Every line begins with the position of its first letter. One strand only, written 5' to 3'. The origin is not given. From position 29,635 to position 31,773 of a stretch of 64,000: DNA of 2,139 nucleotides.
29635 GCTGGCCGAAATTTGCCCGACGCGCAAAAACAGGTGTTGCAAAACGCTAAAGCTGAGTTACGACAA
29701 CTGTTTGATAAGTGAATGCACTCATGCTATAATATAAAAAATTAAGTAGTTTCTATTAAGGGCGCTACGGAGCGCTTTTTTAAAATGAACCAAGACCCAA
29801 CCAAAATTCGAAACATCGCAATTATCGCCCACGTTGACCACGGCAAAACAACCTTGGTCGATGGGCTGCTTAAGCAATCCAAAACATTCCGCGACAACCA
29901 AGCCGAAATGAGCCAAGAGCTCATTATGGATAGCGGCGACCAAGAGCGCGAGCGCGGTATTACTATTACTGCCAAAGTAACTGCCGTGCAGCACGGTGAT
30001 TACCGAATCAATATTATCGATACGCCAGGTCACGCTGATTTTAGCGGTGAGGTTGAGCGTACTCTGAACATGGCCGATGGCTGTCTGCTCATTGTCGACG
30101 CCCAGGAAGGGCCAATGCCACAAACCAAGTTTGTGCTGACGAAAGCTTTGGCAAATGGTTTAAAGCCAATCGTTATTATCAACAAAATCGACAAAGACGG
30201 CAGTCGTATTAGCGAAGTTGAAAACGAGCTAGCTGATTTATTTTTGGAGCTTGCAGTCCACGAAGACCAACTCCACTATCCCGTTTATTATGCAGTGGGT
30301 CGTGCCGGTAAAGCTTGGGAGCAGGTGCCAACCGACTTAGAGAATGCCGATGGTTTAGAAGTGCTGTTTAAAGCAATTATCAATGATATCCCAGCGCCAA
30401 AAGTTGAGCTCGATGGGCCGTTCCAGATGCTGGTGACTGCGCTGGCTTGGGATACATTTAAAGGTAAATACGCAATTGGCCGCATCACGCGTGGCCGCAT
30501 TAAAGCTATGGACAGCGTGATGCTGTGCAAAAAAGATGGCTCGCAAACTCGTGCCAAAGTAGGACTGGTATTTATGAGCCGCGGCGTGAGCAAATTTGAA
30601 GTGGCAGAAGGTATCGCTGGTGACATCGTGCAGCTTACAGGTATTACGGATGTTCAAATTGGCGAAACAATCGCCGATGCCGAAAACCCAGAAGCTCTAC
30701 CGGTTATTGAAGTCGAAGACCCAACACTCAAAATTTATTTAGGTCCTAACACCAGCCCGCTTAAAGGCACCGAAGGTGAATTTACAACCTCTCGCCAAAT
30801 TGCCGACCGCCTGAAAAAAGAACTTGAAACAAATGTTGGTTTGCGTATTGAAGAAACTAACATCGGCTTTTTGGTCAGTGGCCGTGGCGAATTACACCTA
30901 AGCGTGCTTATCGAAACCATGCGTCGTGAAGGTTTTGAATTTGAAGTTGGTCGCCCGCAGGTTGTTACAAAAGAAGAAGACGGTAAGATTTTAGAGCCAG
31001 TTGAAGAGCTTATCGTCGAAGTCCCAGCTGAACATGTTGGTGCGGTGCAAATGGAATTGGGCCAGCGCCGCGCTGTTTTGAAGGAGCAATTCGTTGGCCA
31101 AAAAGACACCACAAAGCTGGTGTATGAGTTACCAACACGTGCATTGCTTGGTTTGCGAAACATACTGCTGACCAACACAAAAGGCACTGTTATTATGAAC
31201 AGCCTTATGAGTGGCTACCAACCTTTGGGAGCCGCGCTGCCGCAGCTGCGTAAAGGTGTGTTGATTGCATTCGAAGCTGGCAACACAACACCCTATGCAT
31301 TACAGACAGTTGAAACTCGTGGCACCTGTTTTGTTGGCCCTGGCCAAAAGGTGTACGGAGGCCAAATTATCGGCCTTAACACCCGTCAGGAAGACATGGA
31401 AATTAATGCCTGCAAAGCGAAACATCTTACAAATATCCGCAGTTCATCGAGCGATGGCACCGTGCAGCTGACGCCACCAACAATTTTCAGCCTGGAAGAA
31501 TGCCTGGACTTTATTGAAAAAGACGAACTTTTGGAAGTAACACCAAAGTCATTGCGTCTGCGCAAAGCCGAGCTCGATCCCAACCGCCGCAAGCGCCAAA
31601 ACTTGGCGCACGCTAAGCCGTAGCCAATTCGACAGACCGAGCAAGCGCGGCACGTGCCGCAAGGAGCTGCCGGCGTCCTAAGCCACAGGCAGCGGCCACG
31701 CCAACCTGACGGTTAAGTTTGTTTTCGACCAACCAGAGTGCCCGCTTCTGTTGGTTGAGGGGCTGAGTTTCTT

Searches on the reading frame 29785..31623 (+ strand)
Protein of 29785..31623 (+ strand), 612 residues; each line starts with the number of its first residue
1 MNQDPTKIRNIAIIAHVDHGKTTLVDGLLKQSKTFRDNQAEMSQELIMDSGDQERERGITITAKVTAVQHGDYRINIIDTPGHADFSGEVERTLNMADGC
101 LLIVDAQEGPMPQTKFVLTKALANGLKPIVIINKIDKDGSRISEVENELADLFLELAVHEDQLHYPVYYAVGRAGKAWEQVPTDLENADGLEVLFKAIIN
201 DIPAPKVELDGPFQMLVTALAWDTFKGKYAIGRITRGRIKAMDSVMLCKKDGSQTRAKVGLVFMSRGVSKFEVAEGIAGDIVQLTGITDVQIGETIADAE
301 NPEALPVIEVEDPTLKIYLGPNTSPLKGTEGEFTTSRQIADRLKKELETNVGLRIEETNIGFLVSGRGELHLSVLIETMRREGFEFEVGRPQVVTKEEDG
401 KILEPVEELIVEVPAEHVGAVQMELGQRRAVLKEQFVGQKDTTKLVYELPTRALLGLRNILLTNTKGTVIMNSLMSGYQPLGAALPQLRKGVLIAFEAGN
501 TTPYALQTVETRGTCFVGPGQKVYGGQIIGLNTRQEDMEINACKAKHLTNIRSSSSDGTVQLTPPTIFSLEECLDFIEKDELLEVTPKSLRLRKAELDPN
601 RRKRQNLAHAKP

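Call 12: search_protein_families(library=pfam, proteins=[window:29785-31623:+], max_evalue=0.001)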
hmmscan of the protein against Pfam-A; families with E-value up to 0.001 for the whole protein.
window:29785-31623:+ (612 aa): 7 families
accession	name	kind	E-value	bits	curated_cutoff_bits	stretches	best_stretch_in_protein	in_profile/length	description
PF00009.33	GTP_EFTU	-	1.3e-55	188.3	26.5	1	7-203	2-187/188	Elongation factor Tu GTP binding domain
PF21018.2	BipA_C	-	4.5e-43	145.9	23.8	1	490-598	1-109/110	TypA/BipA C-terminal domain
PF00679.30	EFG_C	-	3.4e-15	56.3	27.9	1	402-483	2-83/89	Elongation factor G C-terminus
PF03144.31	GTP_EFTU_D2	-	5e-10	40.1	30.3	1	227-297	1-73/73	Elongation factor Tu domain 2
PF22042.2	EF-G_D2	-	5.3e-07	30.1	27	1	212-297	1-82/84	Elongation factor G domain 2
PF01926.29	MMR_HSR1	-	9e-06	26.2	21.9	1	11-134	2-113/113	50S ribosome-binding GTPase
PF14492.12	EFG_III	-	0.00046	20.6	27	0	361-389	45-74/75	Elongation Factor G, domain III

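Call 32: find_homologous_proteins(query=window:29785-31623:+)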
Query window:29785-31623:+ (612 aa): 8000 proteins with E <= 0.001 among 8000 candidates; the best 120 are listed.
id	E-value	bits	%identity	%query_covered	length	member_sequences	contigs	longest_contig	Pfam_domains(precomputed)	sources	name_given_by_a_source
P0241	0.0e+0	1357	100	100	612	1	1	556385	PF21018.3,PF01926.30,PF00679.31,PF00009.34,PF03144.32,PF22042.3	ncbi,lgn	ncbi:MAG: translational GTPase TypA [Candidatus Saccharimonadales bacterium]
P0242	0.0e+0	1146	84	99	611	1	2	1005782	PF21018.3,PF01926.30,PF00679.31,PF00009.34,PF03144.32,PF22042.3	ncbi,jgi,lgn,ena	-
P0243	0.0e+0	1139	84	99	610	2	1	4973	PF21018.3,PF01926.30,PF00679.31,PF00009.34,PF03144.32,PF22042.3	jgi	-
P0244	0.0e+0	1136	84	99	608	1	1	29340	PF21018.3,PF01926.30,PF00679.31,PF00009.34,PF03144.32,PF22042.3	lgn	-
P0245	0.0e+0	1135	84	98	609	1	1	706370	PF21018.3,PF01926.30,PF00679.31,PF00009.34,PF03144.32,PF22042.3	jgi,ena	-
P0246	0.0e+0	1134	84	98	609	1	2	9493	PF21018.3,PF01926.30,PF00679.31,PF00009.34,PF03144.32,PF22042.3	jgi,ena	-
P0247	0.0e+0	1134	83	99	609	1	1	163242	PF21018.3,PF01926.30,PF00679.31,PF00009.34,PF03144.32,PF22042.3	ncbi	-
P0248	0.0e+0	1134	83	99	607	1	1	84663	PF21018.3,PF01926.30,PF00679.31,PF00009.34,PF03144.32,PF22042.3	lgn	-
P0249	0.0e+0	1133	83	99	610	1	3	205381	PF21018.3,PF01926.30,PF00679.31,PF00009.34,PF03144.32,PF22042.3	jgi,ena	-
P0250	0.0e+0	1132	84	99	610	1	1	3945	PF21018.3,PF01926.30,PF00679.31,PF00009.34,PF03144.32,PF22042.3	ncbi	-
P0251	0.0e+0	1132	84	99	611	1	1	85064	PF21018.3,PF01926.30,PF00679.31,PF00009.34,PF03144.32,PF22042.3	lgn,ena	-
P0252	0.0e+0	1131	84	99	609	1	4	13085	PF21018.3,PF01926.30,PF00679.31,PF00009.34,PF03144.32,PF22042.3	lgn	-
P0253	0.0e+0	1130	84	98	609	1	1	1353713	PF21018.3,PF01926.30,PF00679.31,PF00009.34,PF03144.32,PF22042.3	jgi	jgi:GTP-binding protein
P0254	0.0e+0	1130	84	98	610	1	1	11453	PF21018.3,PF01926.30,PF00679.31,PF00009.34,PF03144.32,PF22042.3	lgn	-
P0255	0.0e+0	1130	83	99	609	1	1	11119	PF21018.3,PF01926.30,PF00679.31,PF00009.34,PF03144.32,PF22042.3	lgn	-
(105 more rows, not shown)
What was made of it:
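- On Horizontally acquired gene cassette: The host is Saccharimonadales by BipA (call 32).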
